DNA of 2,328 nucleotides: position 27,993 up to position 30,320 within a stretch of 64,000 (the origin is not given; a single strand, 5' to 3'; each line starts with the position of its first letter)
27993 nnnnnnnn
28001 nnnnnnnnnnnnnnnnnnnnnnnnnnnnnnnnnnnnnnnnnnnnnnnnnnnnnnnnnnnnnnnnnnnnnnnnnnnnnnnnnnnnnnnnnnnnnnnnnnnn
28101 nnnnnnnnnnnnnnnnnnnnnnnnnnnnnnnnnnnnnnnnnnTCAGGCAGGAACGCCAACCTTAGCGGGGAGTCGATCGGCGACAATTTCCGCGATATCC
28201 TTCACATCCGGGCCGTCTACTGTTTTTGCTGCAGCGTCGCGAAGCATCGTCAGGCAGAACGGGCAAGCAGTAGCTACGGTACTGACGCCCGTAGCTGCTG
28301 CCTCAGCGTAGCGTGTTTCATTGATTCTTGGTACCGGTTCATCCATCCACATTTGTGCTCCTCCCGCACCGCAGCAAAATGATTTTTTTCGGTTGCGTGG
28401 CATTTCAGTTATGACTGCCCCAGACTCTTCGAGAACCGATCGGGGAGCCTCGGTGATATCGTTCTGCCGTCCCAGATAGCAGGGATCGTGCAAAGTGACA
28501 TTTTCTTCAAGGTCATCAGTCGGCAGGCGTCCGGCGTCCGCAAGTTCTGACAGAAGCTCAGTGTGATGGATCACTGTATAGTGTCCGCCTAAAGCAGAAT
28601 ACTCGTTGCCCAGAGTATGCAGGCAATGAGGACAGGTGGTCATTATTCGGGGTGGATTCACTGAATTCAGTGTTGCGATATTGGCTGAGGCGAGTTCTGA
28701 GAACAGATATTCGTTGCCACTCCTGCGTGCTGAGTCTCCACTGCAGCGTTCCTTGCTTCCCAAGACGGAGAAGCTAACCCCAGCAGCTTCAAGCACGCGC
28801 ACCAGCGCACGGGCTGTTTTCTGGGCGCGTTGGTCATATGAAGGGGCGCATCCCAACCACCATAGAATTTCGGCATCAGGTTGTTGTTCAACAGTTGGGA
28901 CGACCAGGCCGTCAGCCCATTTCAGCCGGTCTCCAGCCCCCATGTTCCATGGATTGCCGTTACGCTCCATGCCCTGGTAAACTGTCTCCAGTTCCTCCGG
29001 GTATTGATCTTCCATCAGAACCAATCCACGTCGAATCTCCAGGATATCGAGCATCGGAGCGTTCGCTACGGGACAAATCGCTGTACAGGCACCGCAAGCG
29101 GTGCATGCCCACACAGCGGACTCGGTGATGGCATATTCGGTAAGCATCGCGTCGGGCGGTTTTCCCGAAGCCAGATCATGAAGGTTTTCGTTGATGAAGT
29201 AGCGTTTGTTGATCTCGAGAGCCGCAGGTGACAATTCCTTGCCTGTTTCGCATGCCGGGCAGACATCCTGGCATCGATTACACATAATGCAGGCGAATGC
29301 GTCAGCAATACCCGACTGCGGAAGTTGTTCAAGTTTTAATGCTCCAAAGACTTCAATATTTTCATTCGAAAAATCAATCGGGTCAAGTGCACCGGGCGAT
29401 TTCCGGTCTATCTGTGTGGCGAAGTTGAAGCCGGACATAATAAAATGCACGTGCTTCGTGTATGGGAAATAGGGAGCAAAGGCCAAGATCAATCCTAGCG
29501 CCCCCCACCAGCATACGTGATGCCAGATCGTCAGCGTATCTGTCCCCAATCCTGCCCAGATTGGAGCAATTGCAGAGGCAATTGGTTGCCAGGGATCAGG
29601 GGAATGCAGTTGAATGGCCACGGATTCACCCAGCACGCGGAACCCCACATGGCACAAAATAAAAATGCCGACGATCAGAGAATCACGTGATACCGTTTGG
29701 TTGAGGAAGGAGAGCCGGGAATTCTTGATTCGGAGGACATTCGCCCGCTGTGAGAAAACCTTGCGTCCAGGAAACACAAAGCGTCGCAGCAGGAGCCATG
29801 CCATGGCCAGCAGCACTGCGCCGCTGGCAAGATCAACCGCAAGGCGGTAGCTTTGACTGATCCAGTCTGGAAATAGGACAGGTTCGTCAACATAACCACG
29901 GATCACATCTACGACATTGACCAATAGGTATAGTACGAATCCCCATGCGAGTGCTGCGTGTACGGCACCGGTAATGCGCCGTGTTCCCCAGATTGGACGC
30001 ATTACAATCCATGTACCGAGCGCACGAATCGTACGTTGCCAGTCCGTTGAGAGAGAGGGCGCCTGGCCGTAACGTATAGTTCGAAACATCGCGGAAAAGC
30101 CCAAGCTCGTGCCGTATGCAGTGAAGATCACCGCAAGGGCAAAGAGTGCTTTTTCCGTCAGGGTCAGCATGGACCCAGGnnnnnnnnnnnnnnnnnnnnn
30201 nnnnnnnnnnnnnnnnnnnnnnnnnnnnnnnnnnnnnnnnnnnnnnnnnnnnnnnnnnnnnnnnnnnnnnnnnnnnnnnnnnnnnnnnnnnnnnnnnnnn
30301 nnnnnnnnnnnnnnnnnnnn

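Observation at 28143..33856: Four-gene operon: two Tat-exported Gfo/Idh/MocA dehydrogenases, a signal-less ApbE, and a fused membrane/Fe-S/CCG protein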

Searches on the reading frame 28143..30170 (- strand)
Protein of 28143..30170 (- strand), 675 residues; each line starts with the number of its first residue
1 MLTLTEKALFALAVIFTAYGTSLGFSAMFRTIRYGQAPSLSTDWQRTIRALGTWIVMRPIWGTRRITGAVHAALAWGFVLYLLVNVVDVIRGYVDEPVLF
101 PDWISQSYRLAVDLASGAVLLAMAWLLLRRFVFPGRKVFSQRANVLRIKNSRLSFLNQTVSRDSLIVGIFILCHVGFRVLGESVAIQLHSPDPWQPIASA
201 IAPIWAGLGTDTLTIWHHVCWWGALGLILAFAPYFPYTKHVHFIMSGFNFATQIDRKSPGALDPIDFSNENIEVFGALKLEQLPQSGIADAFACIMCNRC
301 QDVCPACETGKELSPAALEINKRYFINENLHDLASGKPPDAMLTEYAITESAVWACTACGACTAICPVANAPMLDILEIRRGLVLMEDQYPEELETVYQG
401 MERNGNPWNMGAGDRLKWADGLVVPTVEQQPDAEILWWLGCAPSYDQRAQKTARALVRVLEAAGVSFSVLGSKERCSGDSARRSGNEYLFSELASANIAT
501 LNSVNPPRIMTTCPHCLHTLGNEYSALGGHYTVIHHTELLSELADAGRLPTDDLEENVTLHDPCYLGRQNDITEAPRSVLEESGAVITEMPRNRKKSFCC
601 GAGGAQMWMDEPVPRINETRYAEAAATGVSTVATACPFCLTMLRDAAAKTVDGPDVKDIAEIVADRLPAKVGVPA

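Call 3: search_protein_families(library=pfam, proteins=[window:28143-30170:-], max_evalue=0.01)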
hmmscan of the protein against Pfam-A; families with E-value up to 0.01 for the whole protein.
window:28143-30170:- (675 aa): 8 families
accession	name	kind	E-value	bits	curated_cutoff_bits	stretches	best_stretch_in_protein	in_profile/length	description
PF02754.22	CCG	-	5.5e-32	110.2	20.6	2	558-644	1-85/85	Cysteine-rich domain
PF13183.11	Fer4_8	-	5.9e-09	36.8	27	1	293-368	4-66/68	4Fe-4S dicluster domain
PF13237.11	Fer4_10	-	4.7e-07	30.1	25.5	1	289-367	4-53/53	4Fe-4S dicluster domain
PF13187.11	Fer4_9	-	1e-06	29.1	27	1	293-368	1-49/52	4Fe-4S dicluster domain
PF12838.12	Fer4_7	-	0.00085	20.2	27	1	294-369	2-51/52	4Fe-4S dicluster domain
PF14697.11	Fer4_21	-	0.0033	17.9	35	0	355-370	40-55/59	4Fe-4S dicluster domain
PF12797.12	Fer4_2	-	0.0036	17.6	24.5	0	290-306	6-22/22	4Fe-4S binding domain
PF25160.1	LdpA_Fe-S-bd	-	0.0041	17.3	27.6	0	347-369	17-41/49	LdpA Fe-S cluster-binding domain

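Call 4: search_protein_families(library=ncbifam, proteins=[window:28143-30170:-], max_evalue=0.01)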
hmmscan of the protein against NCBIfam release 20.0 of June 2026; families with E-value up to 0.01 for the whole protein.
window:28143-30170:- (675 aa): 26 families (the best 25 are shown)
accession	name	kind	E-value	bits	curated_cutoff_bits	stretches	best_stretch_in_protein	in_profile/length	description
NF004898.0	PRK06259.1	equivalog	3.4e-42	144.7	385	1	289-663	131-484/488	fumarate reductase (CoM/CoB) subunit TfrB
NF045670.1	quin_L_LdhH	equivalog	1.2e-28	99.8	800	1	428-664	462-706/706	L-lactate dehydrogenase (quinone) large subunit LdhH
NF045663.1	diclust_near_Sec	equivalog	4.7e-18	64.7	530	1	346-646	345-621/759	pyridine nucleotide-disulfide oxidoreductase/dicluster-binding protein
NF008369.0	PRK11168.1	equivalog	9.1e-17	61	278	1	427-651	161-388/401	anaerobic glycerol-3-phosphate dehydrogenase subunit C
NF045724.1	ferredox_TmcB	equivalog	4.7e-16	58.4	735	1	294-664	43-425/430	electron transfer complex ferredoxin TmcB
NF045796.1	DsrK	equivalog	9.5e-12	44.3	400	1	532-643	298-416/453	sulfate reduction electron transfer complex DsrMKJOP subunit DsrK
NF009227.0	PRK12577.1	equivalog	3.3e-10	39.2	349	1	289-388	149-243/330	succinate dehydrogenase/fumarate reductase iron-sulfur subunit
NF045711.1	sulf_resp_HmcF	equivalog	7.6e-10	38.2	750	1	532-646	308-428/457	sulfate respiration complex iron-sulfur protein HmcF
TIGR00384.1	dhsB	subfamily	4.6e-08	32.8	88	1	292-379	140-221/222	succinate dehydrogenase and fumarate reductase iron-sulfur protein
NF008434.0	PRK11274.1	equivalog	6.1e-08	32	333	1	539-651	285-396/409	glycolate oxidase subunit GlcF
NF004616.0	PRK05950.1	subfamily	1e-07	31.4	228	1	288-384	143-234/238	succinate dehydrogenase iron-sulfur subunit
NF009226.0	PRK12576.1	equivalog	1.8e-07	30.8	344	1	292-382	154-236/317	succinate dehydrogenase/fumarate reductase iron-sulfur subunit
NF009051.0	PRK12385.1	equivalog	2.4e-06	27.2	333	1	293-373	148-222/244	succinate dehydrogenase/fumarate reductase iron-sulfur subunit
NF042909.1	FMH_DH_FwdF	exception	1.4e-05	24.4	375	1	355-388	16-49/336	tungsten-dependent formylmethanofuran dehydrogenase subunit FwdF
TIGR03288.1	CoB_CoM_SS_B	equivalog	3.6e-05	23.2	345.15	1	514-640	102-234/290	CoB--CoM heterodisulfide reductase subunit B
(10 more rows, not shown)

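Call 8: find_homologous_proteins(query=window:28143-30170:-)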
Query window:28143-30170:- (675 aa): 5195 proteins with E <= 0.001 among 8000 candidates; the best 120 are listed.
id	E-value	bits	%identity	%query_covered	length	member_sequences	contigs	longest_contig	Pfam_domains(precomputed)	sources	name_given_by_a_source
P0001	0.0e+0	1451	92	100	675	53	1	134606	PF02754.22,PF13237.12,PF13183.12,PF13187.12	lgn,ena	-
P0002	0.0e+0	1444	91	100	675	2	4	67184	PF02754.22,PF13237.12,PF13183.12,PF13187.12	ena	-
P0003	0.0e+0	1217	76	99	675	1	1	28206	PF13484.12,PF12838.13,PF02754.22,PF13237.12,PF13183.12,PF13187.12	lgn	-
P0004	0.0e+0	1216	75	99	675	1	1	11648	PF13484.12,PF12838.13,PF02754.22,PF13237.12,PF13183.12,PF13187.12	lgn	-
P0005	0.0e+0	1216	76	99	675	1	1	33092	PF13484.12,PF12838.13,PF02754.22,PF13237.12,PF13183.12,PF13187.12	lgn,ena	-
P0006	0.0e+0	1215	76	99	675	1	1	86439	PF13484.12,PF12838.13,PF02754.22,PF13237.12,PF13183.12,PF13187.12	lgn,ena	-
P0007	0.0e+0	1215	76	99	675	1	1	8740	PF13484.12,PF12838.13,PF02754.22,PF13237.12,PF13183.12,PF13187.12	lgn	-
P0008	0.0e+0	1215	75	99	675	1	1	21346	PF13484.12,PF12838.13,PF02754.22,PF13237.12,PF13183.12,PF13187.12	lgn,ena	-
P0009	0.0e+0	1215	75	99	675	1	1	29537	PF13484.12,PF12838.13,PF02754.22,PF13237.12,PF13183.12,PF13187.12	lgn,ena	-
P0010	0.0e+0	1213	76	99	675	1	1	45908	PF13484.12,PF12838.13,PF02754.22,PF13237.12,PF13183.12,PF13187.12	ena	-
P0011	0.0e+0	1212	76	99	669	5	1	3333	PF12797.13,PF02754.22,PF13237.12,PF13183.12,PF13187.12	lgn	-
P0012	0.0e+0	1211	76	99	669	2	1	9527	PF13484.12,PF02754.22,PF13237.12,PF13183.12,PF13187.12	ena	-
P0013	0.0e+0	1210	75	99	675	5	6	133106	PF13484.12,PF12838.13,PF02754.22,PF13237.12,PF13183.12,PF13187.12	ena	-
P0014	0.0e+0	1206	76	99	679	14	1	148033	PF13484.12,PF02754.22,PF13237.12,PF13183.12,PF13187.12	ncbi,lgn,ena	-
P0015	0.0e+0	1203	75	100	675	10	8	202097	PF13484.12,PF12838.13,PF02754.22,PF13237.12,PF13183.12,PF13187.12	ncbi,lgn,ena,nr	ncbi:MAG: (Fe-S)-binding protein [Rhodothermaceae bacterium]|nr:(Fe-S)-binding protein [Rhodothermac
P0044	6.5e-283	958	61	99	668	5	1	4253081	PF12797.13,PF00037.33,PF13484.12,PF12838.13,PF02754.22,PF13237.12,PF13183.12,PF13187.12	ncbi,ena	-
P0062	1.3e-256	871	56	99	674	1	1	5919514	PF00037.33,PF12838.13,PF02754.22,PF13237.12,PF13183.12,PF13187.12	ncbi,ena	-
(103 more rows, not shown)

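Call 11: find_related_loci(query=A1, collection=genome_contigs, flank=10000)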
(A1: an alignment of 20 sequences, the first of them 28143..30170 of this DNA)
Query A1 (675 aa) in genome_contigs; peptide patterns used: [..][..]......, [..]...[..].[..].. (x = any residue, [..] = any of these).
600 stretches matched a pattern (row limit reached: there are more); 592 encode a relative of the query (tblastn E <= 1e-3); the best 80 are kept; 80 distinct loci.
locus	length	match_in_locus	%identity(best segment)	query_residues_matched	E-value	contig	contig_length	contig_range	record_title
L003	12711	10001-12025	99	1-675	0e+0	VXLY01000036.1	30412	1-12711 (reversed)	MAG: Rhodothermaceae bacterium isolate SB0661_bin_24 NODE_1433_length_30412_cov_98.253747, whole genome shotgun sequence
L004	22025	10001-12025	96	1-675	0e+0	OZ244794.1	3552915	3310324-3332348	MAG: Rhodothermales bacterium isolate 0164749d-39c0-4bbf-b47e-bcd39ac97e09 genome assembly, chromosome: 1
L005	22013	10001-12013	76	1-670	0e+0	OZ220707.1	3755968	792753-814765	MAG: Rhodothermales bacterium isolate 73463979-71cf-475a-bf3e-fc0c682d52d1 genome assembly, chromosome: 1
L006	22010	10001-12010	74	1-668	0e+0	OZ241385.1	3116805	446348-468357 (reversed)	MAG: Rhodothermales bacterium isolate ca287509-31ff-4378-acd2-cec91d6888d7 genome assembly, chromosome: 1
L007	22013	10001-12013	74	1-670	0e+0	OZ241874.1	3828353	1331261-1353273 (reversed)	MAG: Rhodothermales bacterium isolate 4d6fa364-bf15-4492-bf93-c3371add2069 genome assembly, chromosome: 1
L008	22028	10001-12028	74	1-675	0e+0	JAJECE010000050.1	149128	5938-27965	MAG: Rhodothermales bacterium isolate jk18x9bins.87 k141_273685, whole genome shotgun sequence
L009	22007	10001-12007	70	1-668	0e+0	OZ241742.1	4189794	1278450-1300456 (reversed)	MAG: Rhodothermales bacterium isolate 6e813d85-8f61-4035-a4a2-b9e8d494f84d genome assembly, chromosome: 1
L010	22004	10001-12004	62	1-669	0e+0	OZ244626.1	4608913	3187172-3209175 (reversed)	MAG: Rhodothermales bacterium isolate 21a8fb21-8f5d-45c2-8fc6-499dcaec216c genome assembly, chromosome: 1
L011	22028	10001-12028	58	1-669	0e+0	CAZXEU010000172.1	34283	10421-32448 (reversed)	MAG TPA_asm: uncultured Rhodothermaceae bacterium isolate SRP338948_co1_58 genome assembly, contig: k141_191334, whole g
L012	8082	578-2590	55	1-668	0e+0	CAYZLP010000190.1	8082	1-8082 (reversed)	MAG TPA_asm: uncultured Caldilineaceae bacterium isolate binchicken_co176_4 genome assembly, contig: NODE_7357_length_80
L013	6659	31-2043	55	1-667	0e+0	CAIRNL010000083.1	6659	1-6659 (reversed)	MAG: uncultured Chloroflexi bacterium isolate LaPlata_bin-1722 genome assembly, contig: bin-1722:083/867, whole genome s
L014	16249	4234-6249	55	1-668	0e+0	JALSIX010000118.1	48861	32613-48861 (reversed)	MAG: Caldilineaceae bacterium isolate 354-166_metabat2_scaf2bin.054 354-166_scaffold_568_c1, whole genome shotgun sequen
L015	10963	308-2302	56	1-665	0e+0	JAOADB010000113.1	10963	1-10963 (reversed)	MAG: Caldilineales bacterium isolate SKW222 NODE_110_length_10963_cov_2.851369, whole genome shotgun sequence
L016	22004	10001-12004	54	1-667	0e+0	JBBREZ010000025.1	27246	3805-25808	MAG: Caldilineales bacterium isolate Co_metawrap_2541 Cmw_2541_k141_28557069_length_27246_cov_9.0000, whole genome shotg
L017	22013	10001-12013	54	1-667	0e+0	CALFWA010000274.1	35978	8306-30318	MAG: uncultured Caldilinea sp. isolate H1_Bin_METABAT__114_1 genome assembly, contig: c_000000734006, whole genome shotg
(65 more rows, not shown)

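Call 17: search_solved_structures(query=window:28143-30170:-, show_alignments=1)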
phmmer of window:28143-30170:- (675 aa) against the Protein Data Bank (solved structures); distinct sequences matched with E-value up to 0.001: 5.
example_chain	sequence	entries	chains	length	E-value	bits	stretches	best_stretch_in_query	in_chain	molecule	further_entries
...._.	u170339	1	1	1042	1.1e-100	341.1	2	349-671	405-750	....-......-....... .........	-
1kf6_B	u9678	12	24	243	0.00013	23.6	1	292-372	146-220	FUMARATE REDUCTASE IRON-SULFUR PROTEIN | Fumarate reductase iron-sulfur subunit | Fumarate reductase (Anaerobic), Fe-S subunit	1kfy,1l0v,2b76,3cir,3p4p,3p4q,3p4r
7bkb_C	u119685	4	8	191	0.00027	22.6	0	345-401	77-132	CoB--CoM heterodisulfide reductase subunit C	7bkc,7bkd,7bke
8rvv_B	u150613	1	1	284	0.0003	22.5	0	520-641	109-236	H(2):CoB-CoM heterodisulfide,ferredoxin reductase subunit B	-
8rvu_b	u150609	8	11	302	0.00038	22.1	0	520-641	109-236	H(2):CoB-CoM heterodisulfide,ferredoxin reductase subunit B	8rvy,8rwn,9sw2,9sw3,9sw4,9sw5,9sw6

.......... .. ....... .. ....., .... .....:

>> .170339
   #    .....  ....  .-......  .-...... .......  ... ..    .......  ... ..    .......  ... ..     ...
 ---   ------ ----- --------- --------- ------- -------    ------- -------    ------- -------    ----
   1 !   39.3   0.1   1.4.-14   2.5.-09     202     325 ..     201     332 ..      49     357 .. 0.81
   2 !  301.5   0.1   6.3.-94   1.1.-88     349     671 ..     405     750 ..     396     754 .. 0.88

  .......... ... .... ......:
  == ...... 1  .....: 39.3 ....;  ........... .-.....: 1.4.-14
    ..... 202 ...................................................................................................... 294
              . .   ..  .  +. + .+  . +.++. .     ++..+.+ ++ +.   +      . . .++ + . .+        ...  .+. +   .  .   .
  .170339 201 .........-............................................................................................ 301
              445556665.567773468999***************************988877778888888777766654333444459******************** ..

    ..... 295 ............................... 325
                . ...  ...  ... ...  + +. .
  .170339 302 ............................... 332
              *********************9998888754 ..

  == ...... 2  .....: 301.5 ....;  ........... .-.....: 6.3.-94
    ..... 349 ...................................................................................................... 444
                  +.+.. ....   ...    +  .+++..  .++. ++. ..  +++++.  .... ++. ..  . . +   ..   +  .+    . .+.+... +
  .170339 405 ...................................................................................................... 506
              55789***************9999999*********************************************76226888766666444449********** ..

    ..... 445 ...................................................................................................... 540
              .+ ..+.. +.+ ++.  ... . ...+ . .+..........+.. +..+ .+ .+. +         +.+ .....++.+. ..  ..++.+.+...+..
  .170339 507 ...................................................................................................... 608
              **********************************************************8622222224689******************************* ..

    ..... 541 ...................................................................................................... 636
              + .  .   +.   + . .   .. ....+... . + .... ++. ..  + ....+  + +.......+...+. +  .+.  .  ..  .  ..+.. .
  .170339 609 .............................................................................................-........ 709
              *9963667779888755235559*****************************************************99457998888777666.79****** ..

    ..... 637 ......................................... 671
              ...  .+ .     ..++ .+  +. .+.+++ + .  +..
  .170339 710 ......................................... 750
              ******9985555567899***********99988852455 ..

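Call 60: find_encoding_contigs(protein=P0044, flank=10000, max_places=1)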
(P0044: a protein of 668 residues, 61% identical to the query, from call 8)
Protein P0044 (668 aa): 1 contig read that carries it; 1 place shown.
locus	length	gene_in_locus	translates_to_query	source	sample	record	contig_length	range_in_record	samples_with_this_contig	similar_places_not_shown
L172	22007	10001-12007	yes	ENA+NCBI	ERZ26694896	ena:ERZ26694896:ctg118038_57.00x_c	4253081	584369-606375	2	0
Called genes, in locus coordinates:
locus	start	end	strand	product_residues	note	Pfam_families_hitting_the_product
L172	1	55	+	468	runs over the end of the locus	PF01408:GFO_IDH_MocA, PF22725:GFO_IDH_MocA_C3 (faint), PF19051:GFO_IDH_MocA_C2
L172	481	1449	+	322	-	PF00872:Transposase_mut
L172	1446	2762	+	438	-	PF00872:Transposase_mut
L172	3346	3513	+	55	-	-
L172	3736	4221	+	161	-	-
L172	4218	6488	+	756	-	PF13620:CarboxypepD_reg, PF13715:CarbopepD_reg_2, PF14686:fn3_3 (faint), PF07715:Plug, PF00593:TonB_dep_Rec_b-barrel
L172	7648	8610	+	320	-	PF02424:ApbE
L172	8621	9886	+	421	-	PF01408:GFO_IDH_MocA, PF22725:GFO_IDH_MocA_C3, PF02894:GFO_IDH_MocA_C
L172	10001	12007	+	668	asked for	PF00037:Fer4 (faint), PF12797:Fer4_2 (faint), PF12838:Fer4_7 (weak), PF13183:Fer4_8, PF13187:Fer4_9, PF13237:Fer4_10, PF13484:Fer4_16 (weak), PF02754:CCG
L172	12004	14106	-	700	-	PF20256:MoCoBD_2, PF02738:MoCoBD_1, PF20256:MoCoBD_2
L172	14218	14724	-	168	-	PF01799:Fer2_2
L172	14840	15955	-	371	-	PF05598:DUF772, PF01609:DDE_Tnp_1, PF13751:DDE_Tnp_1_6 (faint)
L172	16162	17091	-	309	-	-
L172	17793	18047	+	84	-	-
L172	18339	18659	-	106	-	-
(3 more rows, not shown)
